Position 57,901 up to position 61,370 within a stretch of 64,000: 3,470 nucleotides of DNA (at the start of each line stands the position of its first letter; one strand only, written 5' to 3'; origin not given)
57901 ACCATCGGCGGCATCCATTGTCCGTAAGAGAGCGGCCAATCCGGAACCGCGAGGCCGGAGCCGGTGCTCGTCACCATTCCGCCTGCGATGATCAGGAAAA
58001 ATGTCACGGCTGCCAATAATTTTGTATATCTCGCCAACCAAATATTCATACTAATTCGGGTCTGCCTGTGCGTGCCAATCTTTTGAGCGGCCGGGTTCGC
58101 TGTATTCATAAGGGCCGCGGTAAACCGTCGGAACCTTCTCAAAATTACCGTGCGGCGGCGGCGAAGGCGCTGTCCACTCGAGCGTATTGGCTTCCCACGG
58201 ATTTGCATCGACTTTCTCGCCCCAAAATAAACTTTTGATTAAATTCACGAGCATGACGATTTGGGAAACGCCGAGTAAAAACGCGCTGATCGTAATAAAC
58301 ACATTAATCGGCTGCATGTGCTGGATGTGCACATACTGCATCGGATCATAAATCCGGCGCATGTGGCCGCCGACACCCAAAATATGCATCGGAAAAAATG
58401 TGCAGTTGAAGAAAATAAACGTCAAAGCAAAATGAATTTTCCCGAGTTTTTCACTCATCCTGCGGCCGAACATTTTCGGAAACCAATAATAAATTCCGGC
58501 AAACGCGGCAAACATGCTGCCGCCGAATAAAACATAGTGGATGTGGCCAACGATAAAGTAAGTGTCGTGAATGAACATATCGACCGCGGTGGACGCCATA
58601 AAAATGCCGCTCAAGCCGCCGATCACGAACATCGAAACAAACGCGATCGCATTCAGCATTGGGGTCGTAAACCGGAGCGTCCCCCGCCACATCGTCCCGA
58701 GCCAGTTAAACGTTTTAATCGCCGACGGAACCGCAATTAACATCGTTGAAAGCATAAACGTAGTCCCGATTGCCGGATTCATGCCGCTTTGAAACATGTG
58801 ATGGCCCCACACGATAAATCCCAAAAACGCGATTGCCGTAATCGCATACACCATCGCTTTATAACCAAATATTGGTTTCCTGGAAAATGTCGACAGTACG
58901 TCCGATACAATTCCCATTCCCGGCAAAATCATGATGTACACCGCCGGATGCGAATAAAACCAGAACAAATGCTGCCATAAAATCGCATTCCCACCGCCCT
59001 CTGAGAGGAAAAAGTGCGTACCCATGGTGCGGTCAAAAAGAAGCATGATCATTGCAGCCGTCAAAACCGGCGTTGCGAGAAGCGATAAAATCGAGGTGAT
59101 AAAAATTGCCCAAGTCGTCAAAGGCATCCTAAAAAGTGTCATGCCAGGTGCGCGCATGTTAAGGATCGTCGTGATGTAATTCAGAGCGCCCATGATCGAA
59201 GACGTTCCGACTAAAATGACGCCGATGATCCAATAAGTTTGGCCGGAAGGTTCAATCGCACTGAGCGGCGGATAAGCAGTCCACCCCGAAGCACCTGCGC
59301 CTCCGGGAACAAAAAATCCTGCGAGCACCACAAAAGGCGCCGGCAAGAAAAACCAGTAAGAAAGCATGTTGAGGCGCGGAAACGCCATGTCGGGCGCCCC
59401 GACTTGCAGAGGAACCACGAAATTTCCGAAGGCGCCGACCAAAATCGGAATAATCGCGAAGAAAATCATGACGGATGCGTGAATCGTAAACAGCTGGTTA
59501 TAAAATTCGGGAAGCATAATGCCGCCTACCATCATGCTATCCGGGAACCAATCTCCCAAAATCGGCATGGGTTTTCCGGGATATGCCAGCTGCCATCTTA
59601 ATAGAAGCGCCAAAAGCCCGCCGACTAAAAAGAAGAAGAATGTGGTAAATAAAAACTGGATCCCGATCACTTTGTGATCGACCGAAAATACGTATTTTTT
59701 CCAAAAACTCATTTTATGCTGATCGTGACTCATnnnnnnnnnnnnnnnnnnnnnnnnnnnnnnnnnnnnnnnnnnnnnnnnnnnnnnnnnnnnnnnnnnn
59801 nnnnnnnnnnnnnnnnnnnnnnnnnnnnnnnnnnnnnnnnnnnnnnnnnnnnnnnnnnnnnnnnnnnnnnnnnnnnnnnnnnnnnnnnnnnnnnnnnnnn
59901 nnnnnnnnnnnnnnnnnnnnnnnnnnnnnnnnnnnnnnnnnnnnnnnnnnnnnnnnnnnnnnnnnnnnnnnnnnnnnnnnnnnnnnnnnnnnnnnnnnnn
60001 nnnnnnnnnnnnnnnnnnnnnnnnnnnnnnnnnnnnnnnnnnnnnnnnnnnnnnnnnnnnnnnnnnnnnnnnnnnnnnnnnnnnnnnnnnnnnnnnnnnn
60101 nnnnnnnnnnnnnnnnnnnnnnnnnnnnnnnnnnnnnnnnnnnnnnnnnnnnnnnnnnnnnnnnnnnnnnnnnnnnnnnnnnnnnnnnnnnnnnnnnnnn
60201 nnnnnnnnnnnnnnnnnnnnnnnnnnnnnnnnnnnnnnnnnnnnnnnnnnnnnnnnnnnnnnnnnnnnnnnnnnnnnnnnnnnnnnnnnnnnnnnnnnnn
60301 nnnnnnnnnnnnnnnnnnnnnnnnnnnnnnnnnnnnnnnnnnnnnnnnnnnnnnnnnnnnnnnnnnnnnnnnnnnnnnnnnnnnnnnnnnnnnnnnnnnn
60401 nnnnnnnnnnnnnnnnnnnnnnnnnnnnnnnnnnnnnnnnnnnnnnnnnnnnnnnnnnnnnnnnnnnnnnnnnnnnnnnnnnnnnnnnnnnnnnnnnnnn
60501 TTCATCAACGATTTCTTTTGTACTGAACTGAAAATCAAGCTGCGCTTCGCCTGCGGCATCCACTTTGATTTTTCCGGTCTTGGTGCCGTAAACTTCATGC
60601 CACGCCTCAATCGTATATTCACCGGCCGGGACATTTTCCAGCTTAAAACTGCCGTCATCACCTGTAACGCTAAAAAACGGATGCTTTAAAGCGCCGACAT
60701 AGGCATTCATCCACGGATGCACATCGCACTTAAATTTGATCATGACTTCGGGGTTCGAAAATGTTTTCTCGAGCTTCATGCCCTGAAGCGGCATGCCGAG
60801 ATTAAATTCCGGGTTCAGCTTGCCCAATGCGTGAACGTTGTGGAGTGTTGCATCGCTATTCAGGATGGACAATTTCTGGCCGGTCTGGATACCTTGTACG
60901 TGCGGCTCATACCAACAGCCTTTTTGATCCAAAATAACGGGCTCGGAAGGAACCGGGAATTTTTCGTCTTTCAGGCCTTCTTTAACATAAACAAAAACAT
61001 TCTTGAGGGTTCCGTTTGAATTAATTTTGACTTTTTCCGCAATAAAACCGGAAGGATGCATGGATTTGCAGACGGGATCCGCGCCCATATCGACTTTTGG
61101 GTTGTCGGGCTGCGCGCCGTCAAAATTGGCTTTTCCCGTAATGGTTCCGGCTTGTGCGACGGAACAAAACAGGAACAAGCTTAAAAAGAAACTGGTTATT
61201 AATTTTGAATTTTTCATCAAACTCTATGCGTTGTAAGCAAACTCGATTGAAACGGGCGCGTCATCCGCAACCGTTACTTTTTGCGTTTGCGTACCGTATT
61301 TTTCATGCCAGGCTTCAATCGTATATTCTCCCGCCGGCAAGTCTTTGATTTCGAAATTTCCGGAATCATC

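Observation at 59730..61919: Cupredoxin module duplicated: one copy free-standing, one fused to the N-terminus of cytochrome oxidase subunit II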

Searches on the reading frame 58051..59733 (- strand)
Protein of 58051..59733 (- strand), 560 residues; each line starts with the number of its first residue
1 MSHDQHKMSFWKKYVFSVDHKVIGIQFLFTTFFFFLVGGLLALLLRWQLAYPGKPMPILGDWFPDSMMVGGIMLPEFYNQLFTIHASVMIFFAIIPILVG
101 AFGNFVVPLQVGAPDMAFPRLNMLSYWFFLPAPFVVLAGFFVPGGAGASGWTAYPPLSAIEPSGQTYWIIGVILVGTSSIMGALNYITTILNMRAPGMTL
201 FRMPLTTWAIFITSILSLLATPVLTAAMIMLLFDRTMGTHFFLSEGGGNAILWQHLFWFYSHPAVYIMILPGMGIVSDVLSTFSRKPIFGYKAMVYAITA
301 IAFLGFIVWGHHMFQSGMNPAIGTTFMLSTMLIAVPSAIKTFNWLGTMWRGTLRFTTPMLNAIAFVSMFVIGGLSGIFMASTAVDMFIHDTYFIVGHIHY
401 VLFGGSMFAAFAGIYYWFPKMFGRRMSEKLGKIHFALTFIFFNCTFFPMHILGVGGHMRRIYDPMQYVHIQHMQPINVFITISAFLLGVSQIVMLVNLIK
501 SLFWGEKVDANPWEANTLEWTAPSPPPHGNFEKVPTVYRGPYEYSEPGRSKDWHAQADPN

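Call 3: search_protein_families(library=pfam, proteins=[window:58051-59733:-], max_evalue=0.1)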
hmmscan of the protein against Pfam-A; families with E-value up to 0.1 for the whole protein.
window:58051-59733:- (560 aa): 1 family
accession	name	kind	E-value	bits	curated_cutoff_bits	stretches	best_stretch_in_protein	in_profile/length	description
PF00115.25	COX1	-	3.1e-159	531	34.8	1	23-486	2-436/436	Cytochrome C and Quinol oxidase polypeptide I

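Call 4: search_protein_families(library=ncbifam, proteins=[window:58051-59733:-], max_evalue=0.1)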
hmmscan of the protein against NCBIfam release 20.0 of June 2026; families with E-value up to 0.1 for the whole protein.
window:58051-59733:- (560 aa): 8 families
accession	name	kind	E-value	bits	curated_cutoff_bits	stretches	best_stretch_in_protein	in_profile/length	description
TIGR02891.1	CtaD_CoxA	equivalog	8.9e-202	671.2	670.75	1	14-537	1-504/504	cytochrome c oxidase subunit I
NF050116.1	cyt_aa3_Actin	exception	1.8e-169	564.9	880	1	15-537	3-507/522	aa3-type cytochrome oxidase subunit I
TIGR02882.1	QoxB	equivalog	1.9e-143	479.3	1015.5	1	10-537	40-550/643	cytochrome aa3 quinol oxidase subunit I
TIGR02843.1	CyoB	equivalog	1.2e-140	470.1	1020.35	1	8-538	41-558/646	cytochrome o ubiquinol oxidase subunit I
NF011592.0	PRK15017.1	equivalog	4.7e-117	392.4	1271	1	10-539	44-560/663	cytochrome o ubiquinol oxidase subunit I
NF041075.1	quin_ox_SoxB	equivalog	1.6e-17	63.6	700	1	74-504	35-463/468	proton pump complex quinol oxidase subunit SoxB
TIGR00780.1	ccoN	equivalog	3.9e-10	39.2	583.15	1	181-512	137-468/474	cytochrome-c oxidase, cbb3-type subunit I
NF011053.0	PRK14485.1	subfamily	2.1e-08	32.9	1080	1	251-519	197-477/716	putative bifunctional cbb3-type cytochrome c oxidase subunit I/II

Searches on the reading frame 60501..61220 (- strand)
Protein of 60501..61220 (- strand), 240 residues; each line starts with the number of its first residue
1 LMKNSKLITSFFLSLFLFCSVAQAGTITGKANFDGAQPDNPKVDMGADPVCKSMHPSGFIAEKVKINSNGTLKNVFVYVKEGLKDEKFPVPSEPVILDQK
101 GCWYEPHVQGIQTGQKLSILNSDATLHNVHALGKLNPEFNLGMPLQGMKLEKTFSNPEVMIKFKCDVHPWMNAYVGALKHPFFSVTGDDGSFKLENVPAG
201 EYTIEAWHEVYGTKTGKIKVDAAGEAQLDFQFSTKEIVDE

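Call 8: find_homologous_proteins(query=window:60501-61220:-, max_evalue=0.00001)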
Query seq(240 aa) (240 aa): 7772 proteins with E <= 0.00001 among 8000 candidates; the best 120 are listed.
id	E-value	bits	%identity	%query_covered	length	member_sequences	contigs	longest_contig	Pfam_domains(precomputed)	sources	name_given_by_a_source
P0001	5.4e-121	421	74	100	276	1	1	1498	PF13715.13,PF14686.13,PF13620.13,PF22904.4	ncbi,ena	-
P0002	1.4e-93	331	60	95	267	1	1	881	PF13620.13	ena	-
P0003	2.6e-92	327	61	95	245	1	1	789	PF13715.13,PF14686.13,PF13620.13,PF09430.17,PF22904.4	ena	-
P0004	1.0e-90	322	60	95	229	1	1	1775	PF13715.13,PF14686.13,PF13620.13,PF22904.4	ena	-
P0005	2.5e-90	320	60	95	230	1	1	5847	PF14686.13,PF13620.13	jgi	jgi:plastocyanin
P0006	3.0e-90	320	60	93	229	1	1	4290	PF13715.13,PF14686.13,PF13620.13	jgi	jgi:plastocyanin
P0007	5.4e-90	319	62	97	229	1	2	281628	PF13715.13,PF13620.13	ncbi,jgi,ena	-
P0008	6.8e-90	319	62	91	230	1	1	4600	PF13715.13,PF14686.13,PF13620.13,PF22904.4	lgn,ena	-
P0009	1.0e-89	318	63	88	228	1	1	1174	PF13715.13,PF13620.13,PF22904.4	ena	-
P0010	2.8e-89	317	57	97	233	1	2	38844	PF13715.13,PF13620.13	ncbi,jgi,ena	-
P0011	3.6e-89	317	61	91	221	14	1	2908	PF13715.13,PF14686.13,PF13620.13,PF22904.4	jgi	-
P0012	5.5e-89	316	59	97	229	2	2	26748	PF13715.13,PF13620.13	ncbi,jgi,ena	-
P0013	8.9e-89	315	59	93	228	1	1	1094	PF13620.13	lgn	-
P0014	1.3e-88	315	60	100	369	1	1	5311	PF13715.13,PF14686.13,PF13620.13,PF02790.21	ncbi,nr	ncbi:MAG TPA: cytochrome c oxidase subunit II transmembrane domain-containing protein, partial [bact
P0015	4.1e-88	313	57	97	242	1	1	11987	PF13715.13,PF14686.13,PF13620.13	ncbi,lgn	-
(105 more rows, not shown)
